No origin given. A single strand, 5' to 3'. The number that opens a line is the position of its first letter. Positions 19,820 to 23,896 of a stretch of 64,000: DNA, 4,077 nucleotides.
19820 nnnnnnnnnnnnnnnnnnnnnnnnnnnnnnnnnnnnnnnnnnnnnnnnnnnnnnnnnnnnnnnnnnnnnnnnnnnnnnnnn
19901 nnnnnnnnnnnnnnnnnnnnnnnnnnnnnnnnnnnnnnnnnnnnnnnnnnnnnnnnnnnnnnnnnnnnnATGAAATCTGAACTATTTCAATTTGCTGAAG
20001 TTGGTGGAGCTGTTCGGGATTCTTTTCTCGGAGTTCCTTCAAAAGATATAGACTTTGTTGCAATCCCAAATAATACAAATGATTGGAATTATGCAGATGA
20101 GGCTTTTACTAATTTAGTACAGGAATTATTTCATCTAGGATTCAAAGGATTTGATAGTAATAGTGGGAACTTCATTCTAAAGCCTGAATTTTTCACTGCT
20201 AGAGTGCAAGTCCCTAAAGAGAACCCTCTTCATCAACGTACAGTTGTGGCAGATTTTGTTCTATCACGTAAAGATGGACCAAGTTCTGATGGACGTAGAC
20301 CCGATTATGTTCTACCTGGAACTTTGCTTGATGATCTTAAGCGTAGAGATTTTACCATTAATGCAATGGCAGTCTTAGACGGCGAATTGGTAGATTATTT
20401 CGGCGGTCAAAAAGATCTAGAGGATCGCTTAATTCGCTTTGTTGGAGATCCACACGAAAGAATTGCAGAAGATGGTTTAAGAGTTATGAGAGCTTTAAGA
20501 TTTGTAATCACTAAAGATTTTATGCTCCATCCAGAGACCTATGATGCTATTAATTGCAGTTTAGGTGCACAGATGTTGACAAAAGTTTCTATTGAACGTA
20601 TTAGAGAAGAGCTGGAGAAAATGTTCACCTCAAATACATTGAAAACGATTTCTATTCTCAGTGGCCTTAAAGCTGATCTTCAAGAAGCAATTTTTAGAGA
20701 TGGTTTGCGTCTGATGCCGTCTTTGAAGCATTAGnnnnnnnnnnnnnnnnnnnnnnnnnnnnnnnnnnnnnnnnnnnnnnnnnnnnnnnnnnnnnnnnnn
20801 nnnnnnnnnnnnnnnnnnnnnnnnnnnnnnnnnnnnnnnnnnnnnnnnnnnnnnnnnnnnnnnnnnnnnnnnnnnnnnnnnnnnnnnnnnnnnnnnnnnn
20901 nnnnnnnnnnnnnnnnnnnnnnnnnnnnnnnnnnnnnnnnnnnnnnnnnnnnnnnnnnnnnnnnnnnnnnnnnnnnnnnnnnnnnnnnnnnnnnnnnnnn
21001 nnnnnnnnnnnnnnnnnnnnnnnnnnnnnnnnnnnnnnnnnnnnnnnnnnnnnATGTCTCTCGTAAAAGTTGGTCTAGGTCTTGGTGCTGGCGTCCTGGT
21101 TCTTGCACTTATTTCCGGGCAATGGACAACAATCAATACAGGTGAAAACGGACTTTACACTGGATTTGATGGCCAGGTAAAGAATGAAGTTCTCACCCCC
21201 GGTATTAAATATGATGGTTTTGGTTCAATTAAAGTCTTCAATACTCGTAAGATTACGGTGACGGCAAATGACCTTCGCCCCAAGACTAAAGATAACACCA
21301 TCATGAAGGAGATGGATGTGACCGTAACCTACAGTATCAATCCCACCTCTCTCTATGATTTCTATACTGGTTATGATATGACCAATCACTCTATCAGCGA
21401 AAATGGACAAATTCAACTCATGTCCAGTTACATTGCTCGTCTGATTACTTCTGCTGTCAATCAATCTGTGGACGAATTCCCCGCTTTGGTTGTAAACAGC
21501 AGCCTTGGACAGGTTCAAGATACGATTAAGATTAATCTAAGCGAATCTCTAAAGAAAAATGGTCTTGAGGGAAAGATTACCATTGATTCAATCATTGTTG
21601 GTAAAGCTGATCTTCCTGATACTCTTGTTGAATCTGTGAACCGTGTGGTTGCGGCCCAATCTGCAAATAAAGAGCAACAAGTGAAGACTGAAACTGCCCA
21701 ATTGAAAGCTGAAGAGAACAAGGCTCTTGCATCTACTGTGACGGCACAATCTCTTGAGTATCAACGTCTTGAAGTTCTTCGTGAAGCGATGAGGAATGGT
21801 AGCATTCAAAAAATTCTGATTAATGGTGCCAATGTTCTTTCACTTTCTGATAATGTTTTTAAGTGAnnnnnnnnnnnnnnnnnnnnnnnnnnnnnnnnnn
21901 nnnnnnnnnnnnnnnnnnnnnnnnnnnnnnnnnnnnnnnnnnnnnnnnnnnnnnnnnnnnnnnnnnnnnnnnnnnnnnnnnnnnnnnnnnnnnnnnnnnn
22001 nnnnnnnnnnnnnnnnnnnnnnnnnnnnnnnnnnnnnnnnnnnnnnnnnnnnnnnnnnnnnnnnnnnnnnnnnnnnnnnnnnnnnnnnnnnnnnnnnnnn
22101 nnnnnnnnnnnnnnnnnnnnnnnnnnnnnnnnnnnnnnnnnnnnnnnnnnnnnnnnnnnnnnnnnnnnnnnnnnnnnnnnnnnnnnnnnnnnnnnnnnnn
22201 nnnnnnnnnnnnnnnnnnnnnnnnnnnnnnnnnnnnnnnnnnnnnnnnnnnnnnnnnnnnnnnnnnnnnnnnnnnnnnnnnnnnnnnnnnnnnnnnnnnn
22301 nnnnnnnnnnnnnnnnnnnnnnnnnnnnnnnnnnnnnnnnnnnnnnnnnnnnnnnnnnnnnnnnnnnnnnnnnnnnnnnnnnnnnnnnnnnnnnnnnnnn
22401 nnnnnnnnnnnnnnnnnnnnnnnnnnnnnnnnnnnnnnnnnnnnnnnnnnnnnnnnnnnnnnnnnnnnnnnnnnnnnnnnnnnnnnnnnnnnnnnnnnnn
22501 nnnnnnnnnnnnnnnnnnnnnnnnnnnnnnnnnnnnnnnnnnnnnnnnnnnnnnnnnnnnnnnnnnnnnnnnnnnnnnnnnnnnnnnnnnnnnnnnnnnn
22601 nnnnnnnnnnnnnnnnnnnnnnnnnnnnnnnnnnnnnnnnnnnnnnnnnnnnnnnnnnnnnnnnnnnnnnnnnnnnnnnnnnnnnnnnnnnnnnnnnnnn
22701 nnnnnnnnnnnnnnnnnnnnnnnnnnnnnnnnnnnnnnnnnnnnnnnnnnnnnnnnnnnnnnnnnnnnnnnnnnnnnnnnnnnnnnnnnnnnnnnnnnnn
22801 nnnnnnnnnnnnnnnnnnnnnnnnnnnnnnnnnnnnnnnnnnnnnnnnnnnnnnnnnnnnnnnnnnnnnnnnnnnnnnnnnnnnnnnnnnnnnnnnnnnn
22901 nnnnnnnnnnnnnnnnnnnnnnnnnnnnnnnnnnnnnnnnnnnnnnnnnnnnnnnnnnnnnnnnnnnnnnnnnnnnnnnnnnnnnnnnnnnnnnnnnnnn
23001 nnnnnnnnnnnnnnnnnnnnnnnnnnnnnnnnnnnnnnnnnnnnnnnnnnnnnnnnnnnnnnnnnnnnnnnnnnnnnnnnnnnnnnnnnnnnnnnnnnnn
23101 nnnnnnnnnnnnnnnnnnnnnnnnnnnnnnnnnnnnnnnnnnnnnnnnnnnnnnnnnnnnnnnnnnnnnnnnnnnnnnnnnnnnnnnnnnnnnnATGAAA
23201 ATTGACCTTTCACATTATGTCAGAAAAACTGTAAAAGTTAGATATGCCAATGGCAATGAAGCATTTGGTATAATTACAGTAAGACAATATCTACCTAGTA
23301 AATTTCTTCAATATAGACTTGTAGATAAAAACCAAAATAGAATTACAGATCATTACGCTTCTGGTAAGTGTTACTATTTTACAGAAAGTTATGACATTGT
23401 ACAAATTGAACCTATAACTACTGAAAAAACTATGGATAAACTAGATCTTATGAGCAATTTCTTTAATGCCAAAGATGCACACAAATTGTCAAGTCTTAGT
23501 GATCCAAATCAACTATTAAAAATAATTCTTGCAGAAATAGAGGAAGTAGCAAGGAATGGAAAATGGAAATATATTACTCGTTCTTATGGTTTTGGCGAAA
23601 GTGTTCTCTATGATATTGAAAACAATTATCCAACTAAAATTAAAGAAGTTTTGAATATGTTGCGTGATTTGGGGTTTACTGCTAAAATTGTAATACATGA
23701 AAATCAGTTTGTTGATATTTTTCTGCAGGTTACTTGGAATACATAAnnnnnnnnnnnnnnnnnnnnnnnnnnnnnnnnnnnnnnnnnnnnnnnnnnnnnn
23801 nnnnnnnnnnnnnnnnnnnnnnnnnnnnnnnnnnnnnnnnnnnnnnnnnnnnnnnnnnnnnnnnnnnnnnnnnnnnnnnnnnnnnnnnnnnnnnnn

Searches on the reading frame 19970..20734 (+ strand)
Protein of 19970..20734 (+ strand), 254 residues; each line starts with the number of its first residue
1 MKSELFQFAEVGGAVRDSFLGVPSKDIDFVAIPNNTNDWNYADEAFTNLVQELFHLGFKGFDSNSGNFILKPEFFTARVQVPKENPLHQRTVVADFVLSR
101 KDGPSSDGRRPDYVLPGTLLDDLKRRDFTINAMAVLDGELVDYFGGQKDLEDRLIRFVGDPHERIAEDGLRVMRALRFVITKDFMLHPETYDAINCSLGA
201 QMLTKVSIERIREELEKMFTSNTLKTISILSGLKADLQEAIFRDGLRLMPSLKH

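Call 57: search_protein_families(library=pfam, proteins=[window:19970-20734:+], max_evalue=0.001)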
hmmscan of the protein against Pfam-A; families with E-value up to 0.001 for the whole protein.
window:19970-20734:+ (254 aa): 2 families
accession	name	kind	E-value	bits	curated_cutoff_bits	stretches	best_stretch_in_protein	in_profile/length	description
PF01743.26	PolyA_pol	-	4.3e-19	69.6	23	1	11-156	4-126/126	Poly A polymerase head domain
PF12627.12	PolyA_pol_RNAbd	-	7e-06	26.2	22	1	183-222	1-38/64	Probable RNA and SrmB- binding site of polymerase A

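Call 59: search_protein_families(library=phrogs, proteins=[window:19970-20734:+], max_evalue=0.001)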
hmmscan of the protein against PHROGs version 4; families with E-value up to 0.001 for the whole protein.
window:19970-20734:+ (254 aa): 3 families
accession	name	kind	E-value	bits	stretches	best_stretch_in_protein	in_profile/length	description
phrog_24229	-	DNA, RNA and nucleotide metabolism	3.9e-43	148.7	1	11-238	9-224/245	tRNA nucleotidyltransferase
phrog_2244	-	DNA, RNA and nucleotide metabolism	1.8e-41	143.9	2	96-231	60-197/392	tRNA nucleotidyltransferase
phrog_1614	-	DNA, RNA and nucleotide metabolism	1.5e-05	25.8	1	6-38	35-67/268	nucleotidyltransferase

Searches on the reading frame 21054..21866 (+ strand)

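Call 58: search_protein_families(library=pfam, proteins=[window:21054-21866:+], max_evalue=0.001)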
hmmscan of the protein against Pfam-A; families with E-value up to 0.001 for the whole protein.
window:21054-21866:+ (270 aa): 1 family
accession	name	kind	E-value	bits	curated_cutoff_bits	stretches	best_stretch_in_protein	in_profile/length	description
PF01145.31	Band_7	-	6.6e-17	62.5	23.6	1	26-215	2-174/176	SPFH domain / Band 7 family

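Call 59: search_protein_families(library=phrogs, proteins=[window:21054-21866:+], max_evalue=0.001)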
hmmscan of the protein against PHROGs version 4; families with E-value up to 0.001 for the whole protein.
window:21054-21866:+ (270 aa): 1 family
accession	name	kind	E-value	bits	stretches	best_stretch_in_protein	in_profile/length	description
phrog_200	-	other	8.7e-28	98.5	1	4-231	82-313/379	lipoprotein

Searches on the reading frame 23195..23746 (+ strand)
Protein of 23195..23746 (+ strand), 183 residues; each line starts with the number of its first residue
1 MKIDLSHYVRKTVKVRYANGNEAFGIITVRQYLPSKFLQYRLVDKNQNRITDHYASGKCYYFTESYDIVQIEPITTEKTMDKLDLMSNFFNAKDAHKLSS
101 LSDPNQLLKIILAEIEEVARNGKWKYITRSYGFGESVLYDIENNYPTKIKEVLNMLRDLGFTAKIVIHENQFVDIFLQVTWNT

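Call 58: search_protein_families(library=pfam, proteins=[window:23195-23746:+], max_evalue=0.001)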
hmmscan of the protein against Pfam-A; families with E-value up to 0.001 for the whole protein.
window:23195-23746:+ (183 aa): 0 families

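Call 59: search_protein_families(library=phrogs, proteins=[window:23195-23746:+], max_evalue=0.001)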
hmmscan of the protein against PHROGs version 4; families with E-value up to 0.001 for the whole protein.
window:23195-23746:+ (183 aa): 1 family
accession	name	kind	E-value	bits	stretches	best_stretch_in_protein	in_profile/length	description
phrog_5321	-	unknown function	1.1e-06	30.1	1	90-181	2-92/92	-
